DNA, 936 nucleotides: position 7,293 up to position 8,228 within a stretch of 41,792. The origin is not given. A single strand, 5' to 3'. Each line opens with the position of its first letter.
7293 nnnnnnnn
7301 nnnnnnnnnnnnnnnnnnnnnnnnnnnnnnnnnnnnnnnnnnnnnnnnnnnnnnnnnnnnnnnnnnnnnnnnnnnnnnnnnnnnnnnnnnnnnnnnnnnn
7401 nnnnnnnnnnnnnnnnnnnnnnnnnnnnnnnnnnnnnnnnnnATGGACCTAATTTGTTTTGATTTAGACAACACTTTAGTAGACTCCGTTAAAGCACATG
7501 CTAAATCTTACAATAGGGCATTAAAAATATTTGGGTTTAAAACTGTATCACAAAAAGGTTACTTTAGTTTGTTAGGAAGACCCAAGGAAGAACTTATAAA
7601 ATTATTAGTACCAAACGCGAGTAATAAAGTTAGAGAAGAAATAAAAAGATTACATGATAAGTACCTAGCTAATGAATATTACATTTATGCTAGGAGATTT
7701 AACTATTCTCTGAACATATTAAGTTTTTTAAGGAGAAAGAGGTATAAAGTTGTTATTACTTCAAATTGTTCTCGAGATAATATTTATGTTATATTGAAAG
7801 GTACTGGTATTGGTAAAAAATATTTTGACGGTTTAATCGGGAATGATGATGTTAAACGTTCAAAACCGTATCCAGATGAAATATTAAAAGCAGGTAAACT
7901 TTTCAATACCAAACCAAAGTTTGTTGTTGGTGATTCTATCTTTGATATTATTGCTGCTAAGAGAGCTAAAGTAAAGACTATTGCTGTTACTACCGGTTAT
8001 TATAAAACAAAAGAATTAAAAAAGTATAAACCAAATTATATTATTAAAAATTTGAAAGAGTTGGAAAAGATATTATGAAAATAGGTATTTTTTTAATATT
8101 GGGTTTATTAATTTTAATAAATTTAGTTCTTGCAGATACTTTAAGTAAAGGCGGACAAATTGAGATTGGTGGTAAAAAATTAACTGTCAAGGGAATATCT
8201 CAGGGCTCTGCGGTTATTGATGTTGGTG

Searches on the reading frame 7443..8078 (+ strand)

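Call 56: search_protein_families(library=pfam, proteins=[window:7443-8078:+], max_evalue=0.001)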
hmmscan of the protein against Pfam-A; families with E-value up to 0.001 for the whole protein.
window:7443-8078:+ (211 aa): 5 families
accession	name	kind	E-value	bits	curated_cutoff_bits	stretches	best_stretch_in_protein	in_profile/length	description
PF13419.12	HAD_2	-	1.9e-30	106.8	23.8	1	4-182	1-178/178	Haloacid dehalogenase-like hydrolase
PF00702.32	Hydrolase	-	7.3e-20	72.6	26.4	1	1-175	1-190/191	haloacid dehalogenase-like hydrolase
PF13242.12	Hydrolase_like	-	5.2e-10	39.5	22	1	141-207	4-75/75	HAD-hyrolase-like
PF12710.13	HAD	-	0.00054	20.9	27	1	5-141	2-155/189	haloacid dehalogenase-like hydrolase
PF03031.24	NIF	-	0.00056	20.1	21.8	0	4-47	3-41/160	NLI interacting factor-like phosphatase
